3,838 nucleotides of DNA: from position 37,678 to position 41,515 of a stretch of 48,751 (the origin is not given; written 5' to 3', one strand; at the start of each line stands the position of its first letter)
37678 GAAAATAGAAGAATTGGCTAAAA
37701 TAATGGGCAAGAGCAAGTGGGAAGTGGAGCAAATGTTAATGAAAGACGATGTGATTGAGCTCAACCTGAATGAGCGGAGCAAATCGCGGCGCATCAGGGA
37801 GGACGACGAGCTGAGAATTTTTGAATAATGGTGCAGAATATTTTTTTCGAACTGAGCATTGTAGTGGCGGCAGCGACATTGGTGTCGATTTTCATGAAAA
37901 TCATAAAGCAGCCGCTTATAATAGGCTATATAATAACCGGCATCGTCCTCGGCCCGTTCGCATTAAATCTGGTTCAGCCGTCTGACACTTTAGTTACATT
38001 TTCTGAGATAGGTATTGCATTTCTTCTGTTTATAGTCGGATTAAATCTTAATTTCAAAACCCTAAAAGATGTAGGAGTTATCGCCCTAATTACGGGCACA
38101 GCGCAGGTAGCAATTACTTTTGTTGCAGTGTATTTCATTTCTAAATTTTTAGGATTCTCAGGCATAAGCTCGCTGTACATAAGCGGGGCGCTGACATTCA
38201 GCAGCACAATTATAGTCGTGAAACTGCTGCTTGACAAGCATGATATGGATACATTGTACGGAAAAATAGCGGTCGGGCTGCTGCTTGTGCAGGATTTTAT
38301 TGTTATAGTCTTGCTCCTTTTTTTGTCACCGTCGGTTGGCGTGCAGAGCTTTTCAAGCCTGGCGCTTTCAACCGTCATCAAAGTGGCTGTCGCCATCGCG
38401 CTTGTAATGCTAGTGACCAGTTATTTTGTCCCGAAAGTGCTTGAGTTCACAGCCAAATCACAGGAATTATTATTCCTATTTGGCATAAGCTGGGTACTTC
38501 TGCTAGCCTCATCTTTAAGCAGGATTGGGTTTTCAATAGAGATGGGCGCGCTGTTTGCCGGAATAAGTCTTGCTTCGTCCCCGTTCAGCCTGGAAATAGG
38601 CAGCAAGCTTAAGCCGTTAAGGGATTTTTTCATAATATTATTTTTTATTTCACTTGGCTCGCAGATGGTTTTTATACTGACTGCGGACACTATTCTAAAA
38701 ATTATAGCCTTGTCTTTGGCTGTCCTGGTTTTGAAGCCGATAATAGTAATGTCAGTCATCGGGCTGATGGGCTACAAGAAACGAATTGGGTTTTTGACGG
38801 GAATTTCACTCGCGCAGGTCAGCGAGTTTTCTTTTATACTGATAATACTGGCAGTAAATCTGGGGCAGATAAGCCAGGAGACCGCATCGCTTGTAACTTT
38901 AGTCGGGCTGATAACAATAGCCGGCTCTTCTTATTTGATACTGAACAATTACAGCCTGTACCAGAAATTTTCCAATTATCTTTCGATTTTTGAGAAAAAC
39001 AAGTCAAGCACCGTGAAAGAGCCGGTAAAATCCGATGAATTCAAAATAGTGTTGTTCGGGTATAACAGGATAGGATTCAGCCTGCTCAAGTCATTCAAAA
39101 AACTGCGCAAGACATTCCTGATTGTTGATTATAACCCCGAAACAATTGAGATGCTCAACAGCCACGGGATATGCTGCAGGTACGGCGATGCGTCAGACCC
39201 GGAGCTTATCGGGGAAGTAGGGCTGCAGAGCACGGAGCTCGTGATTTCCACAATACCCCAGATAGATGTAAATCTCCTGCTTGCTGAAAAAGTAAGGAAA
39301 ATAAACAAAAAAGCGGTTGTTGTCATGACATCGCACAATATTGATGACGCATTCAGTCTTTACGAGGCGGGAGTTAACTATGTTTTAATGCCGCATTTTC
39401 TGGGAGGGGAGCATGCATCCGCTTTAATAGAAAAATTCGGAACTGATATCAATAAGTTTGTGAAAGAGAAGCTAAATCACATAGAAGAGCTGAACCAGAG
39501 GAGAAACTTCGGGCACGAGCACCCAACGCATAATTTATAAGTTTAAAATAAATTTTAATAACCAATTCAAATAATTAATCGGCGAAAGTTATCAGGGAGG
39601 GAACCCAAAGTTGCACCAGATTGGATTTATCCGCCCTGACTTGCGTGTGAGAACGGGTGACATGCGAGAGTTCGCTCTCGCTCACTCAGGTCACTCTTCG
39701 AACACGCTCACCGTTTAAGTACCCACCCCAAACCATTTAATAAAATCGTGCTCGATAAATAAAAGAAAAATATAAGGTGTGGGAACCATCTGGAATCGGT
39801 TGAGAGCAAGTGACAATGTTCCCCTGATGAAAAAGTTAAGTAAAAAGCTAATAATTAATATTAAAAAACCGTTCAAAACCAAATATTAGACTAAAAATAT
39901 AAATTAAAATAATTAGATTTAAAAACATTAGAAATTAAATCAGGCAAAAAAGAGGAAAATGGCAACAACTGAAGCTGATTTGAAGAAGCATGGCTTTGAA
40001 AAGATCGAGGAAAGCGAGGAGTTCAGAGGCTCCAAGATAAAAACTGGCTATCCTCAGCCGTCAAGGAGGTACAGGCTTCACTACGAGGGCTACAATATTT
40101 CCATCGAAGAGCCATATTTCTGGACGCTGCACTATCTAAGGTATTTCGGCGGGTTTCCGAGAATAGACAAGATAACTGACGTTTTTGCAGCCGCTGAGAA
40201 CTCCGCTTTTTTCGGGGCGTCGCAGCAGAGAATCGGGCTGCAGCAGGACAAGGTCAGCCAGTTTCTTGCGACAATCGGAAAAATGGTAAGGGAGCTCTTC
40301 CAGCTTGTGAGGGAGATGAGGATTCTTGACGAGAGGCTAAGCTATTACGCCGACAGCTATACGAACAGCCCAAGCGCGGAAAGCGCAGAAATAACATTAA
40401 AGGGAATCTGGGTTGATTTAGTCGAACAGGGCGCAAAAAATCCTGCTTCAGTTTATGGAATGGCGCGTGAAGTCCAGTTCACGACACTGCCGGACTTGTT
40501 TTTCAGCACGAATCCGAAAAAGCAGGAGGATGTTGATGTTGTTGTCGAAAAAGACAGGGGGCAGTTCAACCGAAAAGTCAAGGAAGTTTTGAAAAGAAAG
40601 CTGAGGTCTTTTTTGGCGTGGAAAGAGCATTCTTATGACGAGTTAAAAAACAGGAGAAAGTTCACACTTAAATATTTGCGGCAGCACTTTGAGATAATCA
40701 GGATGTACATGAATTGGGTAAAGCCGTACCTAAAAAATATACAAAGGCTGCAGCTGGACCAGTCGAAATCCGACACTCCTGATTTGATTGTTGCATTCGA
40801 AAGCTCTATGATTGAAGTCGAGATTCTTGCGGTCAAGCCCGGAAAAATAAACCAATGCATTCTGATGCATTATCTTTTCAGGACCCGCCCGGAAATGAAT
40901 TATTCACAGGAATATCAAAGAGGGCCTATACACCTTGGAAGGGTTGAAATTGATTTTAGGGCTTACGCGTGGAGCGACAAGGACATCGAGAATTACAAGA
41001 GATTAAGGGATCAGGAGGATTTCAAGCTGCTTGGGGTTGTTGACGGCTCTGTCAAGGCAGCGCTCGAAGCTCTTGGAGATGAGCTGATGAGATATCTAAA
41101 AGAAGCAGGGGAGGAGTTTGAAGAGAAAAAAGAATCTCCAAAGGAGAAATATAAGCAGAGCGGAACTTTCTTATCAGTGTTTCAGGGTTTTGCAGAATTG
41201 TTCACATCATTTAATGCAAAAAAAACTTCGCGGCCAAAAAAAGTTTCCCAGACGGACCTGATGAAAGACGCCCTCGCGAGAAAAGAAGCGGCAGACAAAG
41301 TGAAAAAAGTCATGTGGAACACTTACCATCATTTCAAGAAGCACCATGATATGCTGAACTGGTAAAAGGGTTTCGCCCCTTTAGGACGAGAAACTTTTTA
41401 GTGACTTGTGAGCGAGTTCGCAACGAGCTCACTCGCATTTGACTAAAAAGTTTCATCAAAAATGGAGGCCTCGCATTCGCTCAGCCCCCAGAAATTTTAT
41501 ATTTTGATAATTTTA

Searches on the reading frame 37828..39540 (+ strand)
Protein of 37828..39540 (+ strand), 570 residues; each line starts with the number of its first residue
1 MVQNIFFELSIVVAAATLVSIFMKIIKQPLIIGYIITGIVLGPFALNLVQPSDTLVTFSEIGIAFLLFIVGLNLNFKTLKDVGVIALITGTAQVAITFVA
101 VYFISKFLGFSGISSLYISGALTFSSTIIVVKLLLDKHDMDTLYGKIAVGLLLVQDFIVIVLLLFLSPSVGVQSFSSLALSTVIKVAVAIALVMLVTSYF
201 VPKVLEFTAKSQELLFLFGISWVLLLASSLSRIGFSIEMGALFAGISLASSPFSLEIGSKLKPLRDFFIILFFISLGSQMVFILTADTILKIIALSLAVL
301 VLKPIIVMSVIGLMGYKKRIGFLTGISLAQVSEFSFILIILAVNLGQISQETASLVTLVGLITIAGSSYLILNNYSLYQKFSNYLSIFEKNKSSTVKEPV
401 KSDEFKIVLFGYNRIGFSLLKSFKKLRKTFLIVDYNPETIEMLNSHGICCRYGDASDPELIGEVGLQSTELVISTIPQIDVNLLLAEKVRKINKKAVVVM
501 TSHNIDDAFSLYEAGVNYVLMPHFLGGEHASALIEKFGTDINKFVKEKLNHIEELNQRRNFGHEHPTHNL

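Call 13: search_protein_families(library=pfam, proteins=[window:37828-39540:+], max_evalue=0.01)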
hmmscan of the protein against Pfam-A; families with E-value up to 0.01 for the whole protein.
window:37828-39540:+ (570 aa): 2 families
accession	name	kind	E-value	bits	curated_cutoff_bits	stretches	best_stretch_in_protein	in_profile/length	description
PF00999.27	Na_H_Exchanger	-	1.1e-52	179.6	26.2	1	14-365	2-363/375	Sodium/hydrogen exchanger, transmembrane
PF02254.24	TrkA_N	-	2.2e-19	70.3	23.8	1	407-522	1-116/116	TrkA-N domain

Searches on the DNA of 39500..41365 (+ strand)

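Call 7: search_rna_families(source=window, start=39500, end=39960, threshold=evalue, max_evalue=10, show_alignments=3)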
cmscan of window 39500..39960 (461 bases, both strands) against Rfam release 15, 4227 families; matches with E-value up to 10: 4.
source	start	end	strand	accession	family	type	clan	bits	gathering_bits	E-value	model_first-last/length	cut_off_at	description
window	39736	39843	+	RF03048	RAGATH-20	Gene; sRNA;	-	16.1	101.4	4.7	1-102/102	no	RAGATH-20 RNA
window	39749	39808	+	RF00283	SCARNA18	Gene; snRNA; snoRNA; scaRNA;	-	13.5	40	5.2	1-83/83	no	small Cajal body-specific RNA 18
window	39530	39611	+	RF02546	LSU_trypano_mito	Gene; rRNA;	CL00112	12.4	60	2.6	189-561/561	no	Trypanosomatid mitochondrial large subunit ribosomal RNA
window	39757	39818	+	RF02158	NPPA-AS1_3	Gene; lncRNA;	-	11.6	55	4.3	1-108/108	no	NPPA antisense RNA 1 conserved region 3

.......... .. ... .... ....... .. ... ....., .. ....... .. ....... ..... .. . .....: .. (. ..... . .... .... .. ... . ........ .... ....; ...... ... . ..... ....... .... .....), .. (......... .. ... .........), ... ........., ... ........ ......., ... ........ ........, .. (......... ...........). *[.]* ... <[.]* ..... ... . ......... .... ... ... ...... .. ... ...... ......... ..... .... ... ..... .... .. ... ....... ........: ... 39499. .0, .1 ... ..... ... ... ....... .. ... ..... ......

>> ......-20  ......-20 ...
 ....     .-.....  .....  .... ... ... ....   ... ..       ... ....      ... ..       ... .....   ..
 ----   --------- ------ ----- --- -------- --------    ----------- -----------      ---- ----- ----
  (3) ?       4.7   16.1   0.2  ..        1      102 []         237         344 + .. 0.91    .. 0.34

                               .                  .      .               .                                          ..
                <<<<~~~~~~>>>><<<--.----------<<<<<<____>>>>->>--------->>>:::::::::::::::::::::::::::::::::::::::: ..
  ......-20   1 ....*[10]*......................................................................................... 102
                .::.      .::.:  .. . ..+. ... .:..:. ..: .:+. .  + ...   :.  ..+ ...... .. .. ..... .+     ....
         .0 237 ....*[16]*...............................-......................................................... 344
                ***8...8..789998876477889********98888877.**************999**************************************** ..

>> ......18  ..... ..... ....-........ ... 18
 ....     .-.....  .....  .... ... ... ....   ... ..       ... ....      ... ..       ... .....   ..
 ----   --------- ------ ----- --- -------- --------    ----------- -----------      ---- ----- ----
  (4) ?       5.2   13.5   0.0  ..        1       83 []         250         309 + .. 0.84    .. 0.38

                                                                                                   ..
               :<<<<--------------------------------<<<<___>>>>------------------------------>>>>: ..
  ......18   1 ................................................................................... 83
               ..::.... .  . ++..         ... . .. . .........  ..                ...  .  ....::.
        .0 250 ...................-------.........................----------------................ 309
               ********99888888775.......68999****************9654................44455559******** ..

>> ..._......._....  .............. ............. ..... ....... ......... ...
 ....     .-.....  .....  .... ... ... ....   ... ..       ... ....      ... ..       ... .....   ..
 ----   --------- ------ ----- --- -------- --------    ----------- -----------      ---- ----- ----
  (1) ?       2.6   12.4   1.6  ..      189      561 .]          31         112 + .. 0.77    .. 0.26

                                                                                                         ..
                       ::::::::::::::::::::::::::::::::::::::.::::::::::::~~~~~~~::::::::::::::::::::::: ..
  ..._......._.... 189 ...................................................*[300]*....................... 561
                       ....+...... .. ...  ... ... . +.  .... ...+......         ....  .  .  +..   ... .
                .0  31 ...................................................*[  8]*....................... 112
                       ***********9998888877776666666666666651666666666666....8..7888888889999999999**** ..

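Call 107: search_with_rna_model(model_id=R1, sources=[L002, L005, L006, L009, L010, L011, L014, L015, L017, L018, L019, L023, L024, L063, L064], max_evalue=10)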
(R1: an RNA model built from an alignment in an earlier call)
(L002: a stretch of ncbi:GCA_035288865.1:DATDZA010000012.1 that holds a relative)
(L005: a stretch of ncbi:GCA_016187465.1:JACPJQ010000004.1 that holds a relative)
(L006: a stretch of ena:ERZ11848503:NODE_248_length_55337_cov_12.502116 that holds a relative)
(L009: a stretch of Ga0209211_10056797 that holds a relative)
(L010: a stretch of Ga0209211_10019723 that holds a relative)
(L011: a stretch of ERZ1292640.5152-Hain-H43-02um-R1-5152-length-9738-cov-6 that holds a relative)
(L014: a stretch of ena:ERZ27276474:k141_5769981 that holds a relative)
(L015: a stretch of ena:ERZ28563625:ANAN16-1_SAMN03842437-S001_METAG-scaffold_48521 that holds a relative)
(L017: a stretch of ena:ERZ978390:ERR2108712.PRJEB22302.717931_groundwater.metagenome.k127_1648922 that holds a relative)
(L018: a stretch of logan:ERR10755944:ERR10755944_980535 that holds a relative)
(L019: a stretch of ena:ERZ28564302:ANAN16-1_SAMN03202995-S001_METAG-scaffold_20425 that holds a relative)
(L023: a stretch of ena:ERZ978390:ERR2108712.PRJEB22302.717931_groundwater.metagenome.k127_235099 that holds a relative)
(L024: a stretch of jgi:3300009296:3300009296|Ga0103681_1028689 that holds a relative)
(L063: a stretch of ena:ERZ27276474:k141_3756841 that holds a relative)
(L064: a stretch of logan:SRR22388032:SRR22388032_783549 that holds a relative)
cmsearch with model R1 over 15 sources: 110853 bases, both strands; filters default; matches with E-value up to 10: 18.
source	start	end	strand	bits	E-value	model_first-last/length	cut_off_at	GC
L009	1335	1500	-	187.5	2.1e-45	1-165/165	no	0.45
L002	6669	6834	+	184.7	1.1e-44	1-165/165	no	0.4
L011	9661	9738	-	72.4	2.8e-16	88-165/165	5'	0.44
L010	846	948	-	47.4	5.9e-10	55-154/165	no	0.35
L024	2616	2718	+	47.4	5.9e-10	55-154/165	no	0.35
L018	1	76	+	43.9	4.6e-09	79-165/165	5'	0.46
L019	2885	3010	+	41.9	1.5e-08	1-165/165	no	0.35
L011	318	496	-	28.4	3.7e-05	1-165/165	no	0.39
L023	1294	1339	+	11.5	0.7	63-108/165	no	0.22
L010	200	250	-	10.2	1.5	59-112/165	no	0.25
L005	4578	4625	-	10.1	1.7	58-113/165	no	0.27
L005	4637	4727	-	9.1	2.9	54-154/165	no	0.31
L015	2945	2968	+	8.9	3.2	85-108/165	no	0.12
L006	11823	11884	-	8.5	4.1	58-113/165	no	0.23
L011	9662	9738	+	8.3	4.7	1-113/165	3'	0.44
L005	5253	5297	-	8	5.5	64-108/165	no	0.24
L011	571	617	+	7.4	7.7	62-108/165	no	0.26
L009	1530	1583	-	7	9.7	59-112/165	no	0.28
